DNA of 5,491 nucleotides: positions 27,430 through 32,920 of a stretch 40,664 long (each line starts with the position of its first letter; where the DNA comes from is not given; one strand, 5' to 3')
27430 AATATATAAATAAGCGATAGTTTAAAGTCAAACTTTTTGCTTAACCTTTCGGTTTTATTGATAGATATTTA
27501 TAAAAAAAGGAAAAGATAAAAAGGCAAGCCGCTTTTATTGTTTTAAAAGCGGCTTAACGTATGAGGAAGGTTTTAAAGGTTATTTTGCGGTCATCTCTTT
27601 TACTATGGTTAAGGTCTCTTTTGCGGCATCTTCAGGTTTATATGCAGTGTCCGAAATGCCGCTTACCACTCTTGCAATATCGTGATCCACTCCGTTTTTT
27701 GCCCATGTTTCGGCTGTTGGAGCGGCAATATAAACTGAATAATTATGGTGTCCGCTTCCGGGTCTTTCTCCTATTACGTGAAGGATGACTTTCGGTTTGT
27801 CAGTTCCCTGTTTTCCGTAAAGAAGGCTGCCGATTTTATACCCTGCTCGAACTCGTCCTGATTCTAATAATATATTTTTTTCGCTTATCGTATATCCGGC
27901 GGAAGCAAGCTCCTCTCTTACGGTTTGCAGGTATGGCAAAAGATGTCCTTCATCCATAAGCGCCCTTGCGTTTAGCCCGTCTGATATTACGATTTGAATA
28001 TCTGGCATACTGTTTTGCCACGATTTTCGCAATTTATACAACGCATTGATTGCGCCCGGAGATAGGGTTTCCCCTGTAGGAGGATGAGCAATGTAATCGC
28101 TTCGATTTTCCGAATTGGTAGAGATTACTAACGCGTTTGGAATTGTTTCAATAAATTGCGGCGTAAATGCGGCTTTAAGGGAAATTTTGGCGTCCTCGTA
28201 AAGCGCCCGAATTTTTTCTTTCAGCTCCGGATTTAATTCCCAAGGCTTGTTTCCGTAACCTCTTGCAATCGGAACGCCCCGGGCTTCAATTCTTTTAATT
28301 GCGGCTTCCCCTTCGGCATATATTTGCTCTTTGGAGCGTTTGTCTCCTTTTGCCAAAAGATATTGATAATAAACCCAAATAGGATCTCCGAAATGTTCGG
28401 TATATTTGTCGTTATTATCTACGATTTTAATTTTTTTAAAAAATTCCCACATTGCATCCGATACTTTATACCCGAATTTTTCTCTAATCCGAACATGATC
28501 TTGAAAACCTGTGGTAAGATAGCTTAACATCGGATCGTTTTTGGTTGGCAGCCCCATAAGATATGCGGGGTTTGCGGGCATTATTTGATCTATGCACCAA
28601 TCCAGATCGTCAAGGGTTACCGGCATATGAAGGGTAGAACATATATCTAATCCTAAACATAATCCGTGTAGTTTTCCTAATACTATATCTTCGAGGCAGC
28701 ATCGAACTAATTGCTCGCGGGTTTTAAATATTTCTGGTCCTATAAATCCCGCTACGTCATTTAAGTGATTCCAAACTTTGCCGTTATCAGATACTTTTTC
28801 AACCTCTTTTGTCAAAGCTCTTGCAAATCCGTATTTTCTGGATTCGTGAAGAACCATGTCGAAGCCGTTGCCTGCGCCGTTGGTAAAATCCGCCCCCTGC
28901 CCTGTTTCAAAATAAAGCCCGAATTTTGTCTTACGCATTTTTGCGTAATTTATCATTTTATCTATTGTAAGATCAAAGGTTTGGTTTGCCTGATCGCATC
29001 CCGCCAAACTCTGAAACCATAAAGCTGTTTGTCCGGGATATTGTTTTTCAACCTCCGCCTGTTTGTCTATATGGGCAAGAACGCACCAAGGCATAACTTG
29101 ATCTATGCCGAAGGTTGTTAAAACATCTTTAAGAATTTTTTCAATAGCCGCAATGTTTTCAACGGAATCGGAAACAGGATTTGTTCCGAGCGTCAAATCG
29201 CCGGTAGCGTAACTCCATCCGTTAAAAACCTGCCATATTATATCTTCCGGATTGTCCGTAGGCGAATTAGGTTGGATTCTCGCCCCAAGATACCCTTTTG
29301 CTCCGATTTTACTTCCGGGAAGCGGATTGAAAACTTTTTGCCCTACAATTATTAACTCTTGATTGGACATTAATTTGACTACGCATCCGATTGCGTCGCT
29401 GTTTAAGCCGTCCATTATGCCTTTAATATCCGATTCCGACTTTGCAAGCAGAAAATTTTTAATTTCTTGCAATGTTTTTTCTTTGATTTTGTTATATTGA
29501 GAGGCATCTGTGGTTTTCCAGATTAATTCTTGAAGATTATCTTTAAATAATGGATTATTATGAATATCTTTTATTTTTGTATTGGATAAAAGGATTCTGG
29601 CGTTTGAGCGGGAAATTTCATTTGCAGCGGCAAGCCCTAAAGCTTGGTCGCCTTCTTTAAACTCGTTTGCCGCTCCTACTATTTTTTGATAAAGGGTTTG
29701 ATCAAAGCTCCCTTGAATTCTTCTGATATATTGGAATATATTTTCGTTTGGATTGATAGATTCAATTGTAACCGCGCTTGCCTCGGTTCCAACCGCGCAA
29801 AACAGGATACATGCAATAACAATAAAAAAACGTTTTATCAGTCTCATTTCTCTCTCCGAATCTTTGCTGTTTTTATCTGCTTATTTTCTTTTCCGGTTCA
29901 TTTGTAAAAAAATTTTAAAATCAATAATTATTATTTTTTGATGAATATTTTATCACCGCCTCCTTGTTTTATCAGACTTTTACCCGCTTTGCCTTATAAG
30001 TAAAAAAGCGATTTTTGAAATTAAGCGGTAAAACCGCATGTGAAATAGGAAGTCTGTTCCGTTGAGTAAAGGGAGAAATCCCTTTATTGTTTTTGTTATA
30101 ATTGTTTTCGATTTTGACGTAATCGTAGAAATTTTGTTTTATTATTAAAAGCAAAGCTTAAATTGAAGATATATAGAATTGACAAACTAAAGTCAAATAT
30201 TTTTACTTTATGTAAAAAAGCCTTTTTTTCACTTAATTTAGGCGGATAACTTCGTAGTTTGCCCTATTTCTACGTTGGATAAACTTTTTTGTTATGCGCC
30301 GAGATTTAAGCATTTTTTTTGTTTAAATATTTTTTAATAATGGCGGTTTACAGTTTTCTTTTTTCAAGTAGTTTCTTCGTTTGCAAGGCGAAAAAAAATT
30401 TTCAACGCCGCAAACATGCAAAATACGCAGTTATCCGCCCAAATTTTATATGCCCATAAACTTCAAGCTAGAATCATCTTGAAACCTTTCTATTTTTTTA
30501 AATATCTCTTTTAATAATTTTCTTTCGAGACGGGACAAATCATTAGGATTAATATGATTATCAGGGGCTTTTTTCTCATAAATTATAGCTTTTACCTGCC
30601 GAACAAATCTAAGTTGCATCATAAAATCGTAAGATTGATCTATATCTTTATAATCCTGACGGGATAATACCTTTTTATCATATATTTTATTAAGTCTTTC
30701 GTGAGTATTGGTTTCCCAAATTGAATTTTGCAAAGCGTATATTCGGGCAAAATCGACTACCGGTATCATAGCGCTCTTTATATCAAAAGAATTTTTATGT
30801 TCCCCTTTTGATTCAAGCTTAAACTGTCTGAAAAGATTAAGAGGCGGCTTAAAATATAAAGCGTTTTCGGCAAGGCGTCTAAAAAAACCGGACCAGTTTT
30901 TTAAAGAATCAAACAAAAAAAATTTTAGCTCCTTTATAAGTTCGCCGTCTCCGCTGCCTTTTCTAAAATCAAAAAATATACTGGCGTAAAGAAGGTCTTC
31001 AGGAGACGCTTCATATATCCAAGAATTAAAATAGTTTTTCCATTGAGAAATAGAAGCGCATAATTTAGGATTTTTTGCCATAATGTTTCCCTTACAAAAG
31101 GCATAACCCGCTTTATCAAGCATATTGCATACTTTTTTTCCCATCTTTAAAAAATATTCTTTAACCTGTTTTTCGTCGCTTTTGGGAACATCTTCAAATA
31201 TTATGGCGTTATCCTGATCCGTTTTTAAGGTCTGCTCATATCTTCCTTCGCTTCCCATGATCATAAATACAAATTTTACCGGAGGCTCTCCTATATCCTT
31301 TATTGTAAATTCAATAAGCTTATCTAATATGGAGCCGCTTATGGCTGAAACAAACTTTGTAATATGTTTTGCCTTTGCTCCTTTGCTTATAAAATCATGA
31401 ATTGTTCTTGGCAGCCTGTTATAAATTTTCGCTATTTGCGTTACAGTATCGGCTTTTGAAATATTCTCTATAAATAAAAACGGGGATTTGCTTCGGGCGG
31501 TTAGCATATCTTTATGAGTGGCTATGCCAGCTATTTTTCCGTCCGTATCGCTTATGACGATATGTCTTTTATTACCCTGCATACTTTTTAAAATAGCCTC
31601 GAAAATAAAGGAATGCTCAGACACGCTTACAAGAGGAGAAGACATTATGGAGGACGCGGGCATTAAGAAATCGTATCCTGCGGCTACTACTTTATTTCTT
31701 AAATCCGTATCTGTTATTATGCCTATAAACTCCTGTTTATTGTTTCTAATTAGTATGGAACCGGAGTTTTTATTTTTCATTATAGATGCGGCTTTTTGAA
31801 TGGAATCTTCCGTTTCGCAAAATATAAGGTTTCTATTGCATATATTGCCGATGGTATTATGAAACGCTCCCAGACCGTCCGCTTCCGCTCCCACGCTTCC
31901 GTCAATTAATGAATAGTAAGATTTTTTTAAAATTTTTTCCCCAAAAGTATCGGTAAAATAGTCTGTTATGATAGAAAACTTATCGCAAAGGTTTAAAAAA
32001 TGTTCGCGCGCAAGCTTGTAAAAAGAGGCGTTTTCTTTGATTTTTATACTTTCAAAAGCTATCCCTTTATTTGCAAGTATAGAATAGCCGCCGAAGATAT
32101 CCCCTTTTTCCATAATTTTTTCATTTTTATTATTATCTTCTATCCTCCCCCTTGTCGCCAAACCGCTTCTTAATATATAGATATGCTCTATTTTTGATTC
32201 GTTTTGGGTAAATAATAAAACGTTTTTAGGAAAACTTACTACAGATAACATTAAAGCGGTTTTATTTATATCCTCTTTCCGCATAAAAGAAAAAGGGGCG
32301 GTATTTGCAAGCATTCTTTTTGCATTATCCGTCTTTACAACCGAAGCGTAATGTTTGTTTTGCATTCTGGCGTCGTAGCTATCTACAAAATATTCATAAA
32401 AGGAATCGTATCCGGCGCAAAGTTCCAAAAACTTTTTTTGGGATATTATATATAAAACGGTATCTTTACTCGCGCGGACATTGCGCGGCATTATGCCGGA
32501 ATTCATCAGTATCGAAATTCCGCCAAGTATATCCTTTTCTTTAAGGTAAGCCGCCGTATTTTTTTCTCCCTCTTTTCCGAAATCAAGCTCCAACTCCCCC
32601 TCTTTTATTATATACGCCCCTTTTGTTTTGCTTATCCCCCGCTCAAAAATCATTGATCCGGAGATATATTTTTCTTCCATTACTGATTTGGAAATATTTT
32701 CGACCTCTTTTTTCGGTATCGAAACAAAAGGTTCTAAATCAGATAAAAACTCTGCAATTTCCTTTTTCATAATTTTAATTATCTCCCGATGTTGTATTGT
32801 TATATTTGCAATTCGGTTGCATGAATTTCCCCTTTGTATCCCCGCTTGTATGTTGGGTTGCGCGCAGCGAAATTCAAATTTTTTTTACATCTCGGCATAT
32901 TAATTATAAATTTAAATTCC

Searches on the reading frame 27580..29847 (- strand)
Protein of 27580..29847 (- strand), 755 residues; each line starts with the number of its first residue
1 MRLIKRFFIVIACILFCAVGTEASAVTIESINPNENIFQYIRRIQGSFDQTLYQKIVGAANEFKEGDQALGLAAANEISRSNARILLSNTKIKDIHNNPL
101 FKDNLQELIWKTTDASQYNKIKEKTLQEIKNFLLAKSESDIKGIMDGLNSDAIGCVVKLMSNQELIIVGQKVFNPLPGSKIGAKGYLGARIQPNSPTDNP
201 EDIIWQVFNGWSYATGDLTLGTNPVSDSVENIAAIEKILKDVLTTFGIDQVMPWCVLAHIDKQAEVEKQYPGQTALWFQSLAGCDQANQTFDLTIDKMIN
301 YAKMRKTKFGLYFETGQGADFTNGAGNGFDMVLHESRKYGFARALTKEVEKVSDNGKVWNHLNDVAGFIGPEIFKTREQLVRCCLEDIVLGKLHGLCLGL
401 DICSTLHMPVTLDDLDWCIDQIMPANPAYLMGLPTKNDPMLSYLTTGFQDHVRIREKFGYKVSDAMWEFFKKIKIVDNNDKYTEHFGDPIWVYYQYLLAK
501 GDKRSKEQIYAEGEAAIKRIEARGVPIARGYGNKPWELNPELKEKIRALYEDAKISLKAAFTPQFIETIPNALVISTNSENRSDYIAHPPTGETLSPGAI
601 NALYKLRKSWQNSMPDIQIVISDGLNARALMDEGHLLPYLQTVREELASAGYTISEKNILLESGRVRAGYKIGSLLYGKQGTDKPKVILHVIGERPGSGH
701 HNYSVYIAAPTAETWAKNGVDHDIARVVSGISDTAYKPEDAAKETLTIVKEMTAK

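Call 43: search_protein_families(library=pfam, proteins=[window:27580-29847:-], max_evalue=0.00001)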
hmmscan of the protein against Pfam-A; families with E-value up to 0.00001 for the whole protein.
window:27580-29847:- (755 aa): 2 families
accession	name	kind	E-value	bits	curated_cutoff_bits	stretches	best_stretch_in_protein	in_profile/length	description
PF06751.17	EutB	-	1.3e-142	476.1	25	1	53-484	6-434/435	Ethanolamine ammonia lyase large subunit (EutB)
PF05985.16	EutC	-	1.4e-28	100.3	25.8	1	550-754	36-226/235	Ethanolamine ammonia-lyase light chain (EutC)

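Call 72: find_related_loci(query=window:27583-29847:-, collection=genome_contigs, flank=7000)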
Query window:27583-29847:- (755 aa) in genome_contigs; peptide patterns used: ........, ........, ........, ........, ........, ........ (x = any residue, [..] = any of these).
56 stretches matched a pattern; 10 encode a relative of the query (tblastn E <= 1e-3); 10 distinct loci.
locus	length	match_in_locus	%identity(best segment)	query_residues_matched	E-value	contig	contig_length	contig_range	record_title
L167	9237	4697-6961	90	1-755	0e+0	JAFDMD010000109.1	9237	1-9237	MAG: Deltaproteobacteria bacterium isolate WB1_Bin_16 WB1_Bin_16_scaffold_20645, whole genome shotgun sequence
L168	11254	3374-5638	73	1-754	0e+0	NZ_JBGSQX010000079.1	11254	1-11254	MAG: Desulfococcus sp. isolate JTS-AC343 k141_3494781, whole genome shotgun sequence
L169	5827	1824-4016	67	25-755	0e+0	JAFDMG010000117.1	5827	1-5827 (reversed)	MAG: Deltaproteobacteria bacterium isolate WB1_Bin_44 WB1_Bin_44_scaffold_47758, whole genome shotgun sequence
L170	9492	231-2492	61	8-755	0e+0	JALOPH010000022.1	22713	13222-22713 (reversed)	MAG: Desulfobacterales bacterium isolate Prado124 scaffold_1193, whole genome shotgun sequence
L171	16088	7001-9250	61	7-752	0e+0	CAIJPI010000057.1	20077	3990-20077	MAG: uncultured Bacteroidales bacterium isolate Ja1-D5_bin-349 genome assembly, contig: bin-349:057/354, whole genome sh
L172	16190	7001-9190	62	29-752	0e+0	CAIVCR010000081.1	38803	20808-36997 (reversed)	MAG: uncultured Bacteroidia bacterium isolate YR4_bin-0611 genome assembly, contig: bin-0611:081/130, whole genome shotg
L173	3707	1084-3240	61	35-752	0e+0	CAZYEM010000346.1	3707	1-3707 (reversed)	MAG TPA_asm: uncultured Bacteroides sp. isolate SRP272421_co2_596 genome assembly, contig: NODE_108391_length_3707_cov_5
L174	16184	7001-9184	57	25-752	0e+0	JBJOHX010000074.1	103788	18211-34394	MAG: Bacteroidota bacterium isolate sharkriverslough_2019_sw_WHONDRS-S19S_0042_B_bin.77 scaffold_414876, whole genome sh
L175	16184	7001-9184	58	26-752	0e+0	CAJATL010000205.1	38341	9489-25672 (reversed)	MAG: uncultured Bacteroidetes bacterium isolate Loc090907-6m_bin-095 genome assembly, contig: bin-095:205/424, whole gen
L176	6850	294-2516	56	23-752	0e+0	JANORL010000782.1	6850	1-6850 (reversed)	MAG: Polyangiaceae bacterium isolate VAR_4_metabat_184 VAR_4_k141_3506688, whole genome shotgun sequence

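Call 78: search_protein_families(library=pfam, proteins=[L167:7431-7697:+, L167:7715-7945:+, L167:7991-8401:+], max_evalue=1)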
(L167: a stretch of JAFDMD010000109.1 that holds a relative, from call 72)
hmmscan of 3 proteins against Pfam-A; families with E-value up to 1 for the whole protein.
L167:7431-7697:+ (89 aa): 1 family
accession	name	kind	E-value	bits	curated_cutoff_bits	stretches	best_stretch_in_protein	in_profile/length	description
PF13711.11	DUF4160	-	1.2e-23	83.5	23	1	9-74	1-65/65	Domain of unknown function (DUF4160)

L167:7715-7945:+ (77 aa): 1 family
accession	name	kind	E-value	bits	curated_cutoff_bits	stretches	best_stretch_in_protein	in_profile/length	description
PF10387.14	DUF2442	-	2.4e-09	37.7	23.9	1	5-74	2-70/72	Protein of unknown function (DUF2442)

L167:7991-8401:+ (137 aa): 2 families
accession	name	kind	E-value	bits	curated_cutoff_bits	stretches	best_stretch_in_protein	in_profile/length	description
PF05708.18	Peptidase_C92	-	3.9e-15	56.7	27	1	2-126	3-120/166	Permuted papain-like amidase enzyme, YaeF/YiiX, C92 family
PF20326.3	DUF6621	-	0.096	12.8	27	1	14-67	73-122/190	Family of unknown function (DUF6621)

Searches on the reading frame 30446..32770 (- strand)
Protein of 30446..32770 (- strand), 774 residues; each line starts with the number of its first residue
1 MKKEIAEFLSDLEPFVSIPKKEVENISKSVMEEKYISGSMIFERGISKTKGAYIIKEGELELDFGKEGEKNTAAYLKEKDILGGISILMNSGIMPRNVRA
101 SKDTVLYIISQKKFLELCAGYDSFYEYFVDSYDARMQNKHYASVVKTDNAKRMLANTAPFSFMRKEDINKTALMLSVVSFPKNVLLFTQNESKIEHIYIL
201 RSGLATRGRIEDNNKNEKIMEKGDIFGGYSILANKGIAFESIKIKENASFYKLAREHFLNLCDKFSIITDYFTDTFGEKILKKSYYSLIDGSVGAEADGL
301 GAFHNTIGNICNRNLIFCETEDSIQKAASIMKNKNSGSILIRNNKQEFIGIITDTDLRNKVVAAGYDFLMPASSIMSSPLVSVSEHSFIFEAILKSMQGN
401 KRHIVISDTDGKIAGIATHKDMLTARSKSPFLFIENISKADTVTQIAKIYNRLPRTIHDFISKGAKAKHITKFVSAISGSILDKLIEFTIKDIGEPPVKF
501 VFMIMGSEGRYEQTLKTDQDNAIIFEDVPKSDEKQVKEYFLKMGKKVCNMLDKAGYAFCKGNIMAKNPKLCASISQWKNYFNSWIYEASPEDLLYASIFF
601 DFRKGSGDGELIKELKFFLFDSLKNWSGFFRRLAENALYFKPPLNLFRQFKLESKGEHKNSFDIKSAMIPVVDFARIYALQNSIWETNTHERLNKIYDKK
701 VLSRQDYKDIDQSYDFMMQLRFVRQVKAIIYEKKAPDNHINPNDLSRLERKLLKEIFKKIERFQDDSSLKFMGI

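Call 43: search_protein_families(library=pfam, proteins=[window:30446-32770:-], max_evalue=0.00001)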
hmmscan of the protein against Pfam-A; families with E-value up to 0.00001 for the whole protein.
window:30446-32770:- (774 aa): 4 families
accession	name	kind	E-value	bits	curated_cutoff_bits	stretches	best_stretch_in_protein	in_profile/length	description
PF03445.19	DUF294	-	8.8e-46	155.7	21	1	452-591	2-138/138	Putative nucleotidyltransferase DUF294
PF10335.14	DUF294_C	-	1.4e-44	151.9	22.5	1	628-769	2-143/145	Putative nucleotidyltransferase substrate binding domain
PF00027.35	cNMP_binding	-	2.4e-22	79.2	27.5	2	33-119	2-87/89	Cyclic nucleotide-binding domain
PF00571.33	CBS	-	2.3e-19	69.9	24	2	373-426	2-55/57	CBS domain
